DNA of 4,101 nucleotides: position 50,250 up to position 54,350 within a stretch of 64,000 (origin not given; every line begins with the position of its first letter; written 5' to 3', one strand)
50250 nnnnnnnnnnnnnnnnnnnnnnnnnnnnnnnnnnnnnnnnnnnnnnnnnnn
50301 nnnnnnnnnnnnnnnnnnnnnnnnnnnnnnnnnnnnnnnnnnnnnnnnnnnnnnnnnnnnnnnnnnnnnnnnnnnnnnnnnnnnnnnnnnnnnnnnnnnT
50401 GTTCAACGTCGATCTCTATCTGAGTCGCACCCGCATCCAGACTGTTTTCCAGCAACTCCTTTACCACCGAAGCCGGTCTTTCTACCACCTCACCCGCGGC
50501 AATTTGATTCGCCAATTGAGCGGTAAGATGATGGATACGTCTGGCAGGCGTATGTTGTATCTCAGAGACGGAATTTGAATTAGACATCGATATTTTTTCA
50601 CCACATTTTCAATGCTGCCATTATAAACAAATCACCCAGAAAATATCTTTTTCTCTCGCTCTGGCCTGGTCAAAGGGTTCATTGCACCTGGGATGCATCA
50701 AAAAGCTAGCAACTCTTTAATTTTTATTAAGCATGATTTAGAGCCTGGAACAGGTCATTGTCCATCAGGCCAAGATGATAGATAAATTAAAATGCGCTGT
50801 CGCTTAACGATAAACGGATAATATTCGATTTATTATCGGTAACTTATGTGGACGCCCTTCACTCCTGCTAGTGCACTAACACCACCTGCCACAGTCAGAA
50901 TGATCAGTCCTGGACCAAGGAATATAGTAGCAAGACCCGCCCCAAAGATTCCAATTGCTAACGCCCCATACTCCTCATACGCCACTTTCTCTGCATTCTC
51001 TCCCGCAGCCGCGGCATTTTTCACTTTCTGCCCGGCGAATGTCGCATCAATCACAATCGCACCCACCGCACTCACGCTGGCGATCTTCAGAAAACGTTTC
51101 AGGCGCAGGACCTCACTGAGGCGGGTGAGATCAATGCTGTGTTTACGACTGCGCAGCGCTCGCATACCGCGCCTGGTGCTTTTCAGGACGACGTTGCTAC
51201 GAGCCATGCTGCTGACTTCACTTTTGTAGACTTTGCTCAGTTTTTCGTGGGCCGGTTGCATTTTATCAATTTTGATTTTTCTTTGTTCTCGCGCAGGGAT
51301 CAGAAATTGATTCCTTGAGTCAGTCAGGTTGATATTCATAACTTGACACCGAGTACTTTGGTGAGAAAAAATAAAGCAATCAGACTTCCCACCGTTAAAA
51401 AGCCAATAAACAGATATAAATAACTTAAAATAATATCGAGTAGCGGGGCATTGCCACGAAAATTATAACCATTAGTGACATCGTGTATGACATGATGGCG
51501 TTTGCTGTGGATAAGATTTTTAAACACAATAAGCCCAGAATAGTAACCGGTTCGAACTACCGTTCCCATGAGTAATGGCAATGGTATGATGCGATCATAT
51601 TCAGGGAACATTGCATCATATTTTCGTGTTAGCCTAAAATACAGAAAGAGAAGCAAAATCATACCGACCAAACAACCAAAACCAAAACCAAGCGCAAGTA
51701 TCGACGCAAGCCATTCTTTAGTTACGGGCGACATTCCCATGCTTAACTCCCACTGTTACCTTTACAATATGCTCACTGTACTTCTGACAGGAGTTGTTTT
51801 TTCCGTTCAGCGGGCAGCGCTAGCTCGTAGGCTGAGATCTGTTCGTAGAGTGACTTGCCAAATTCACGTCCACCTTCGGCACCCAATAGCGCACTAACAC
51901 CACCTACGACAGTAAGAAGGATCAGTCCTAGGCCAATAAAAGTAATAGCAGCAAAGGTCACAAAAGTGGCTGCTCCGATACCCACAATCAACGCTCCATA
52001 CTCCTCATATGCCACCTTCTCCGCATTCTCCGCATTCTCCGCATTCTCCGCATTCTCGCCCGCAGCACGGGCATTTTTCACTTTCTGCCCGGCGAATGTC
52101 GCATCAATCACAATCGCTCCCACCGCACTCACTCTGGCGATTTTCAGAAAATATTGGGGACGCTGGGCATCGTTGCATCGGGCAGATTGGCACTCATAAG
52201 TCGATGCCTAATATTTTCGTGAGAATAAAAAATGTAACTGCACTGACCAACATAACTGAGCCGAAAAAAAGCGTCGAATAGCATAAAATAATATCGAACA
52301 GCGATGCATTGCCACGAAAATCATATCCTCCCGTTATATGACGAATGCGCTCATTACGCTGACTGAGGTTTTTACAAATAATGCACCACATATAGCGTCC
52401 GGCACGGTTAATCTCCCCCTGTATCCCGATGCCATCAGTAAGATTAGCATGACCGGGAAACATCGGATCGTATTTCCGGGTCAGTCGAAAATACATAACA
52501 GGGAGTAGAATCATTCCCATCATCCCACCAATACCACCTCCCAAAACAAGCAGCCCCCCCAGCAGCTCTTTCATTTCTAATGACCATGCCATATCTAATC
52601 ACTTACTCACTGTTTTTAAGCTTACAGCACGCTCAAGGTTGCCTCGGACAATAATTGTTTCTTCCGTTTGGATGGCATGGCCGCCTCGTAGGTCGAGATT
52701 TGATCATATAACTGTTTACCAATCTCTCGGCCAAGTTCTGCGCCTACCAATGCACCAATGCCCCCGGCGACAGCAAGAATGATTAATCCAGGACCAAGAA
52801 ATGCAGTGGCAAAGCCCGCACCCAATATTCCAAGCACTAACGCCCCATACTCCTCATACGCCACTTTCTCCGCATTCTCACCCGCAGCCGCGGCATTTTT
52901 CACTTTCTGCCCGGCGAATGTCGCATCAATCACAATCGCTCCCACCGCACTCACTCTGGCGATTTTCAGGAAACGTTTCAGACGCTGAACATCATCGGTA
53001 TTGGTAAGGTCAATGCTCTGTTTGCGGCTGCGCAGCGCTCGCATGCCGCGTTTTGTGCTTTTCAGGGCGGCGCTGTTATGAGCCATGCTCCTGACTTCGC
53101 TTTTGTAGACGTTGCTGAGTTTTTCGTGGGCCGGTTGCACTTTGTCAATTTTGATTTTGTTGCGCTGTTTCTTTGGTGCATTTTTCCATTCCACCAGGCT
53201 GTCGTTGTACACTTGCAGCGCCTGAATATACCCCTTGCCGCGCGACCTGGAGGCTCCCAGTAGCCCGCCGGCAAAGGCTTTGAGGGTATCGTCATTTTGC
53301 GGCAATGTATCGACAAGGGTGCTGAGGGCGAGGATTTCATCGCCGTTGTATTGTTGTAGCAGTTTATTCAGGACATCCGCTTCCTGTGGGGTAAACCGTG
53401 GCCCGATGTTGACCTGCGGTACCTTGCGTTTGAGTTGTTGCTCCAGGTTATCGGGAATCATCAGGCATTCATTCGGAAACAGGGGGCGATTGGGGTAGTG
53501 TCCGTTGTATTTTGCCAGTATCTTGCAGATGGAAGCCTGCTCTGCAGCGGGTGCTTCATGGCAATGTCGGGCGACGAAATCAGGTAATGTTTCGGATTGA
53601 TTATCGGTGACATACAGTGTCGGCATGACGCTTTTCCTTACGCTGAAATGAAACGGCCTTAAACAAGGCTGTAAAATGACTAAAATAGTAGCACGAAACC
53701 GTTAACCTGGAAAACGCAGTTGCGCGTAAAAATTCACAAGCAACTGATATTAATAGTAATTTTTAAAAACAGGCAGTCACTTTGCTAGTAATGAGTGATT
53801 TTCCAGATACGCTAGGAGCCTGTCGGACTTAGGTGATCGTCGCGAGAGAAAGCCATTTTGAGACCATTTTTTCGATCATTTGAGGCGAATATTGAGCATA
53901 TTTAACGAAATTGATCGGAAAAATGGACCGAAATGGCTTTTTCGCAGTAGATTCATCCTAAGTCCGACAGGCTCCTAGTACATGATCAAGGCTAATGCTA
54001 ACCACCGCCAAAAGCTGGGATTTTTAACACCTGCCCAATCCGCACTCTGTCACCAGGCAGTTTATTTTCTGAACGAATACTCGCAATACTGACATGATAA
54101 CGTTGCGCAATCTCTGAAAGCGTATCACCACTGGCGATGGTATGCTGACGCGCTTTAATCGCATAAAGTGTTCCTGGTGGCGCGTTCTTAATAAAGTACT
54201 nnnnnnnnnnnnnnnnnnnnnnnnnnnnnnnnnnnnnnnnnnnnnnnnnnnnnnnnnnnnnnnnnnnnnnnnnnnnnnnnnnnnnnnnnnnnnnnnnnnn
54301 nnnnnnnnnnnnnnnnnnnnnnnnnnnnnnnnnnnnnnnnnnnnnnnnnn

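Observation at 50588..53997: A 3.4 kb accessory cassette splits the normally contiguous amiB-mutL pair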

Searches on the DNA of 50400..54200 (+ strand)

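Call 43: search_rna_families(source=window, start=50400, end=54200, threshold=evalue, max_evalue=1)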
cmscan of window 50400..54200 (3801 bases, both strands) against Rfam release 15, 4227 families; matches with E-value up to 1: 0.
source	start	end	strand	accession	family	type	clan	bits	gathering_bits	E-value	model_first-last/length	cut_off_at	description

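Call 74: search_dna_similar(query=window:53805-53985:+, collection=plasmids, mode=distant, max_evalue=0.001, max_rows=25)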
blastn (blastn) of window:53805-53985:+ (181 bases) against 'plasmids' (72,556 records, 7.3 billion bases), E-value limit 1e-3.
Records with a match: 1; places in all: 1; records where one place covers at least 80% of the query: 1.
Best place of each record, by identity: 60-80% 1.
By first word of the organism name: Pseudomonas 1.
By predicted mobility (MOB-suite, as given by PLSDB): conjugative 1.
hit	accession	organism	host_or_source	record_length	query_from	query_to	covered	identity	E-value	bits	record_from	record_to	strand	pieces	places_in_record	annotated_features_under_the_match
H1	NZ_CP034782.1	Pseudomonas sp. MPC6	-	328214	8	174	92%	71.4%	6e-13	81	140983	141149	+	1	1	none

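Call 75: get_annotated_region(hit=H1, flank=4000)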
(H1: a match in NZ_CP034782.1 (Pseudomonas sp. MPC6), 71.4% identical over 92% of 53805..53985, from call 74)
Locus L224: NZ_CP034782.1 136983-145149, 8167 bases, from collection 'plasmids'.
description: Pseudomonas sp. MPC6 plasmid pMPC6-328K, complete sequence
organism: Pseudomonas sp. MPC6 (NCBI taxid 2498848)
taxonomy: Bacteria; Pseudomonadota; Gammaproteobacteria; Pseudomonadales; Pseudomonadaceae; Pseudomonas; Pseudomonas sp. MPC6
host: -; source: -; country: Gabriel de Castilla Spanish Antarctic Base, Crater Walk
typing (MOB-suite, as given by PLSDB): conjugative; relaxase MOBP; mating-pair formation MPF_I
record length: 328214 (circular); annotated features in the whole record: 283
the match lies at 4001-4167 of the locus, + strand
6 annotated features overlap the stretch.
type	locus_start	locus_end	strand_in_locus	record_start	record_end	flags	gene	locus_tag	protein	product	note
CDS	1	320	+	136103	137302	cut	-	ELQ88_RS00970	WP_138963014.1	serine hydrolase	-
CDS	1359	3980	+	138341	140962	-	-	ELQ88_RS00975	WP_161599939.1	LuxR C-terminal-related transcriptional regulator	GO:0006355 - regulation of DNA-templated transcription [Evidence IEA]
CDS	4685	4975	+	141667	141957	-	-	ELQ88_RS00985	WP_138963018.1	hypothetical protein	-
CDS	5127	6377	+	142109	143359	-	-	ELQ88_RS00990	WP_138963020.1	acyl-CoA dehydrogenase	-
CDS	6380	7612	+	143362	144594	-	-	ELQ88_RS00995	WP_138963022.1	thiolase family protein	-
CDS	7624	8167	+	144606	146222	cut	-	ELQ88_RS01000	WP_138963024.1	AMP-binding protein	-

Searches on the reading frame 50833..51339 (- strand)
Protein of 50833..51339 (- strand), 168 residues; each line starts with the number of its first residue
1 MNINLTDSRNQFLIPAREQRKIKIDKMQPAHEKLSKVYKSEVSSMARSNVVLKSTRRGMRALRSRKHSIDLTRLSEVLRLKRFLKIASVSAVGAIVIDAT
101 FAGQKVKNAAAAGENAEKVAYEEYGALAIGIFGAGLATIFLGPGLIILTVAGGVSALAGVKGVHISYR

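Call 3: search_protein_families(library=pfam, proteins=[window:50833-51339:-], max_evalue=0.1)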
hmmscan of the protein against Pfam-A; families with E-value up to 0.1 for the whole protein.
window:50833-51339:- (168 aa): 0 families

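Call 18: search_protein_families(library=padloc, proteins=[window:50833-51339:-], max_evalue=1)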
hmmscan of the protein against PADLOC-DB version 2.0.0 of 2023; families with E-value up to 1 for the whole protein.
window:50833-51339:- (168 aa): 0 families

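Call 19: search_protein_families(library=ncbifam, proteins=[window:50833-51339:-], max_evalue=1)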
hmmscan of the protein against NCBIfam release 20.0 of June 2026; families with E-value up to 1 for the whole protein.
window:50833-51339:- (168 aa): 1 family
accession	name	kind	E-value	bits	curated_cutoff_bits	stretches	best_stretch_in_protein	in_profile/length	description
NF041559.1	BTH_I2691_fam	subfamily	0.065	11.7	150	1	71-158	720-810/858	T6SS effector BTH_I2691 family protein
